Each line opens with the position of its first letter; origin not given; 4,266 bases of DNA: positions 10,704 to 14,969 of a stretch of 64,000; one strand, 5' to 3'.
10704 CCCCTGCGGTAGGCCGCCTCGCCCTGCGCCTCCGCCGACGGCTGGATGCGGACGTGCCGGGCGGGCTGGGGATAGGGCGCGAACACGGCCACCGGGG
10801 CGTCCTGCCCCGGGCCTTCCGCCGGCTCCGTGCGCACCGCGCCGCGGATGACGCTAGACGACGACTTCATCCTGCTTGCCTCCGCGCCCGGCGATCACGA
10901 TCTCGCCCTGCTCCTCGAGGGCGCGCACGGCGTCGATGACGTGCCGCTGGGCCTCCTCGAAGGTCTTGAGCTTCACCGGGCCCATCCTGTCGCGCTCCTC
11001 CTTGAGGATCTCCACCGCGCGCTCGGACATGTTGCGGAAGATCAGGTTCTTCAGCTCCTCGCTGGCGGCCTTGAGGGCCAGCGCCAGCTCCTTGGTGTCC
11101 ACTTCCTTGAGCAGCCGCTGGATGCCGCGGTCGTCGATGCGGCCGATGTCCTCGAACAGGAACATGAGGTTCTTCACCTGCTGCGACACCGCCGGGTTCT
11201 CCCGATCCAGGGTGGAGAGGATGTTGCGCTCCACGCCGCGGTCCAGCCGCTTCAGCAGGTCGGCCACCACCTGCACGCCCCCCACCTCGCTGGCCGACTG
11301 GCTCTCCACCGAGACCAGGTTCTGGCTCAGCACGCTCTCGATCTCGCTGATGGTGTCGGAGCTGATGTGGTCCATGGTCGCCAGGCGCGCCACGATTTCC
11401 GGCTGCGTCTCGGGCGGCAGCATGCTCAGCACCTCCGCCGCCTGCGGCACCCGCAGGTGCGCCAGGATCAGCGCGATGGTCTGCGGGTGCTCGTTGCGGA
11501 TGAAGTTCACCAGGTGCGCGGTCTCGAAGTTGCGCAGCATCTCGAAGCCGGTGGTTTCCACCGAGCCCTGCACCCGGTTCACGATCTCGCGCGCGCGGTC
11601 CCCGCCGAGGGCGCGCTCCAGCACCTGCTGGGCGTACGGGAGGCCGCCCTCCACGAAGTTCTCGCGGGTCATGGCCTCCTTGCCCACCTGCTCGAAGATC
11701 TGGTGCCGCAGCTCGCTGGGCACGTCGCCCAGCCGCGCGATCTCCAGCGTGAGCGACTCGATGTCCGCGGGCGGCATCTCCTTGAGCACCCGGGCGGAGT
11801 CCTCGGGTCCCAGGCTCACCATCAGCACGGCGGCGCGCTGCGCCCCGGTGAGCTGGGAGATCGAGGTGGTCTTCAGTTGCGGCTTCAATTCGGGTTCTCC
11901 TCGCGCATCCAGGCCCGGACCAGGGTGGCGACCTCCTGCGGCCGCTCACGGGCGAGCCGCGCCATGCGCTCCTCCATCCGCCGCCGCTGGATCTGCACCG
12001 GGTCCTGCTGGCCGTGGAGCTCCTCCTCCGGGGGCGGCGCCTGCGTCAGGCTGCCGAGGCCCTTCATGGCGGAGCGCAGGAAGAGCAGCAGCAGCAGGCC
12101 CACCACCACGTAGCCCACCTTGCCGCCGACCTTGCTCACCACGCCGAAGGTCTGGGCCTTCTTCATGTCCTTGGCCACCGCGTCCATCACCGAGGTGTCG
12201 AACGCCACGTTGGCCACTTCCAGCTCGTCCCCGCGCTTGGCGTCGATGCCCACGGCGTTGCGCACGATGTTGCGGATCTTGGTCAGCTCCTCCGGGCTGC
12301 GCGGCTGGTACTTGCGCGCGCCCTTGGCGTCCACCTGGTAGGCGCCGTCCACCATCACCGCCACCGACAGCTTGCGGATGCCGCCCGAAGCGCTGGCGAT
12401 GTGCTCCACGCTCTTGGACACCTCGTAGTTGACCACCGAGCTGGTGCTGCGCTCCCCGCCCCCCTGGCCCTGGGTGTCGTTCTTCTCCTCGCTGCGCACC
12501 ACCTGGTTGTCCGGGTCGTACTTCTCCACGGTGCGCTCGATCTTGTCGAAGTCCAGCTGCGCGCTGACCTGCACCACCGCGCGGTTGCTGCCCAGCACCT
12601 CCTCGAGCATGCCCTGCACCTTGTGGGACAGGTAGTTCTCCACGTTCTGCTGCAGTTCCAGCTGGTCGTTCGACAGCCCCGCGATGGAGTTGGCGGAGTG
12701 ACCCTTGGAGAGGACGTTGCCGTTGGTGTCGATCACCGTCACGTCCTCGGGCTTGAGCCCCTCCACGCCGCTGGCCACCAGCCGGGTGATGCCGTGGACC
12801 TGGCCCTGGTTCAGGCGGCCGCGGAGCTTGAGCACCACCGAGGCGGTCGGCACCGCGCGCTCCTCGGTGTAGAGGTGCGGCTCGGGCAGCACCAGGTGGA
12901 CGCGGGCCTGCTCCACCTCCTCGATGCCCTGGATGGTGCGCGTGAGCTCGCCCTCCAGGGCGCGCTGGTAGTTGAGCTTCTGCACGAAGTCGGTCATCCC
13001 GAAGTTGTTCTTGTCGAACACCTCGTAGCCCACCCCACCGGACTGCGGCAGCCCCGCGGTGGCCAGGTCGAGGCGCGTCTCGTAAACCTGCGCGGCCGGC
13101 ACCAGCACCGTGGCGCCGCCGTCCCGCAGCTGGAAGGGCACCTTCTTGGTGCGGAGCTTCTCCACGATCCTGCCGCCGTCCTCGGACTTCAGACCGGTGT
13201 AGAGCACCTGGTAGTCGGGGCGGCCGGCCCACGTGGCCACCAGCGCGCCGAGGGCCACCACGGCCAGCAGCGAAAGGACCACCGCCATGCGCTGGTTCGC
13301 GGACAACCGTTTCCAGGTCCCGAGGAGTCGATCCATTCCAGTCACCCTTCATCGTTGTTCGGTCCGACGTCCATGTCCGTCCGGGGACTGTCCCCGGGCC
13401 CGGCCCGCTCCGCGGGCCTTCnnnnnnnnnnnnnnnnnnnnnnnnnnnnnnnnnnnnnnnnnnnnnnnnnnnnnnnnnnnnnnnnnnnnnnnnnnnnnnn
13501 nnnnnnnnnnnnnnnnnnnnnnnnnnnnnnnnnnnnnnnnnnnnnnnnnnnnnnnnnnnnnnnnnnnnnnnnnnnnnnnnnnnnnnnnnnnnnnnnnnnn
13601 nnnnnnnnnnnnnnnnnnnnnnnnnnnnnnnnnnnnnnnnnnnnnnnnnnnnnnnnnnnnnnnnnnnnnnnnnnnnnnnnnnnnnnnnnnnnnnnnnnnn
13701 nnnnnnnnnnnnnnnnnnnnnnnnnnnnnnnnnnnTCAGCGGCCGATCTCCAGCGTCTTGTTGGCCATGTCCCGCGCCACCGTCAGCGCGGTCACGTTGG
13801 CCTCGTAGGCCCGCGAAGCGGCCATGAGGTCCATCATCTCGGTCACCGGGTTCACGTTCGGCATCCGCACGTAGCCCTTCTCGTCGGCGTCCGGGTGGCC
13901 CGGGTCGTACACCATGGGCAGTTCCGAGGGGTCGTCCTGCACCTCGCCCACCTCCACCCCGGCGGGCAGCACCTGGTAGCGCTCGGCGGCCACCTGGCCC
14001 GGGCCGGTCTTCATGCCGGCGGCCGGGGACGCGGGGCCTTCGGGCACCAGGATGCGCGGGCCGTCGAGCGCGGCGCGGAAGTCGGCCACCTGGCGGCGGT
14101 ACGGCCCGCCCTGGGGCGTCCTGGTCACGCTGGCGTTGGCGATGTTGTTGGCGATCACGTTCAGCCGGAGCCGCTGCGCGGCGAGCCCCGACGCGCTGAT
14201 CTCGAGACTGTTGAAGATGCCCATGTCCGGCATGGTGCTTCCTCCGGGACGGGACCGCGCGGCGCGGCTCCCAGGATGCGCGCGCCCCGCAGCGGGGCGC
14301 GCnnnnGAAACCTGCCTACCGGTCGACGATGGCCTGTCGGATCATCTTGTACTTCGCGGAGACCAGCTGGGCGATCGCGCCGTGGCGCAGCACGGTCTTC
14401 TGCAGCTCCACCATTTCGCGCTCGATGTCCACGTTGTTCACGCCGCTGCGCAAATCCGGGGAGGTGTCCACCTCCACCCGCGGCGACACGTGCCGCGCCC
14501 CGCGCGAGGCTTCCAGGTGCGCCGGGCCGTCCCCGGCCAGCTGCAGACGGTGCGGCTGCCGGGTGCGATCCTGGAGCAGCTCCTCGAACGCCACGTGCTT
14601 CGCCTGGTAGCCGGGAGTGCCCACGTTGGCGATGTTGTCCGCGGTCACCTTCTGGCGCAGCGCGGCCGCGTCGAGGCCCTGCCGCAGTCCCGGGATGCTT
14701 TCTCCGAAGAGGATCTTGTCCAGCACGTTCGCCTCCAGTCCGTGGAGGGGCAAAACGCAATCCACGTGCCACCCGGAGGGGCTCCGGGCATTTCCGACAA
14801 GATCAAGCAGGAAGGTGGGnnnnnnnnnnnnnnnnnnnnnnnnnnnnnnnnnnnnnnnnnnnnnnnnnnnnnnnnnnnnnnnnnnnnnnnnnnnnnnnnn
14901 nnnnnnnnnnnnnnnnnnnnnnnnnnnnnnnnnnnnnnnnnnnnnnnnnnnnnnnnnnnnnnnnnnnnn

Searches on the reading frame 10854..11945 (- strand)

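Call 6: search_protein_families(library=pfam, proteins=[window:10854-11945:-], max_evalue=0.001)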
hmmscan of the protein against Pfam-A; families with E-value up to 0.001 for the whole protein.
window:10854-11945:- (363 aa): 4 families
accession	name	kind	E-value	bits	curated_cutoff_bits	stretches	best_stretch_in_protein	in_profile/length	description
PF01706.21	FliG_C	-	5.3e-41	139.7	23.3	1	245-351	2-108/108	FliG C-terminal domain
PF14842.11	FliG_N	-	4.1e-39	133.8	25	2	31-134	1-104/104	FliG N-terminal domain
PF14841.11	FliG_M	-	3.2e-34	117.4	25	2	144-216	3-75/76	FliG middle domain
PF03448.22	MgtE_N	-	1.2e-08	35.8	25.9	0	135-189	32-86/102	MgtE intracellular N domain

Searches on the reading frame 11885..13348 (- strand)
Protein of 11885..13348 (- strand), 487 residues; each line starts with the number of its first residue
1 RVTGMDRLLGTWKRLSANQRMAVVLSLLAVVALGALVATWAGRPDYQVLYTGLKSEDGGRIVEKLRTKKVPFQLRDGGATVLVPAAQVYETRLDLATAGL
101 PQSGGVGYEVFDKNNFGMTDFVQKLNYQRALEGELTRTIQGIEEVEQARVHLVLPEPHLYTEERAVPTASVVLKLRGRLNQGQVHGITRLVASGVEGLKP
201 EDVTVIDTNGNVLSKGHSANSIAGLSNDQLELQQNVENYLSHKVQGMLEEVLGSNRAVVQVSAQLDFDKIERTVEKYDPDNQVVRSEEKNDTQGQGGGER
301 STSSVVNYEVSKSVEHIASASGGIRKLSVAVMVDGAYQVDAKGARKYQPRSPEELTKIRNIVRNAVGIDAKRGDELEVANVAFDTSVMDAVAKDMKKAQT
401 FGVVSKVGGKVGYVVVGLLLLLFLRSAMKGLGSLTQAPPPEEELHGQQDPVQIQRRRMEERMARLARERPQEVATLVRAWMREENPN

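Call 6: search_protein_families(library=pfam, proteins=[window:11885-13348:-], max_evalue=0.001)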
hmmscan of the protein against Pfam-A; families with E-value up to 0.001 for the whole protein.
window:11885-13348:- (487 aa): 2 families
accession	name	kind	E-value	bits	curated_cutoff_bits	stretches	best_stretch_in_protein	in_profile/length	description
PF01514.23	YscJ_FliF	-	2.8e-66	223.2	24.4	1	42-214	2-178/179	Secretory protein of YscJ/FliF family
PF08345.17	YscJ_FliF_C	-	1.2e-37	130.1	23.8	2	291-383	64-147/147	Flagellar M-ring protein C-terminal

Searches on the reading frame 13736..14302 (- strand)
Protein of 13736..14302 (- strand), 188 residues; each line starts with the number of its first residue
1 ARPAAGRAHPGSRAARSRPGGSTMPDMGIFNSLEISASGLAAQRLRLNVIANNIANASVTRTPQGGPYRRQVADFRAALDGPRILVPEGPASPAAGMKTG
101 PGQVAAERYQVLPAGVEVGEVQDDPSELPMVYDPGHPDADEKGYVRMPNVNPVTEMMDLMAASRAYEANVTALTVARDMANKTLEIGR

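Call 6: search_protein_families(library=pfam, proteins=[window:13736-14302:-], max_evalue=0.001)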
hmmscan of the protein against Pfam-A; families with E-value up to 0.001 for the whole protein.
window:13736-14302:- (188 aa): 2 families
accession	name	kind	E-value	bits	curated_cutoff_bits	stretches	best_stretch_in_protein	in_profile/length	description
PF06429.18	Flg_bbr_C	-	1.9e-15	56.5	23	1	142-185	2-45/46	Flagellar basal body rod FlgEFG protein C-terminal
PF00460.25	Flg_bb_rod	-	5.9e-09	36.2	20.7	1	33-60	1-28/31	Flagella basal body rod protein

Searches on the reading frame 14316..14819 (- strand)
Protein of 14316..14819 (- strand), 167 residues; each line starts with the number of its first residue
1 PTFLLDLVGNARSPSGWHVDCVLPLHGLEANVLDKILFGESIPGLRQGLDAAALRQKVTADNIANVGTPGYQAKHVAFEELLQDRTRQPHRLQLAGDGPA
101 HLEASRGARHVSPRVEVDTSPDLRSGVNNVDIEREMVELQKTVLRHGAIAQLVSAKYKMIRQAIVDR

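Call 6: search_protein_families(library=pfam, proteins=[window:14316-14819:-], max_evalue=0.001)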
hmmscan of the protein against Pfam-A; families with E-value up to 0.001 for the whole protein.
window:14316-14819:- (167 aa): 1 family
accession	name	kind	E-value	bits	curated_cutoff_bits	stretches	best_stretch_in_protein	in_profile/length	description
PF00460.25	Flg_bb_rod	-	2.1e-07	31.2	20.7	1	47-72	6-31/31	Flagella basal body rod protein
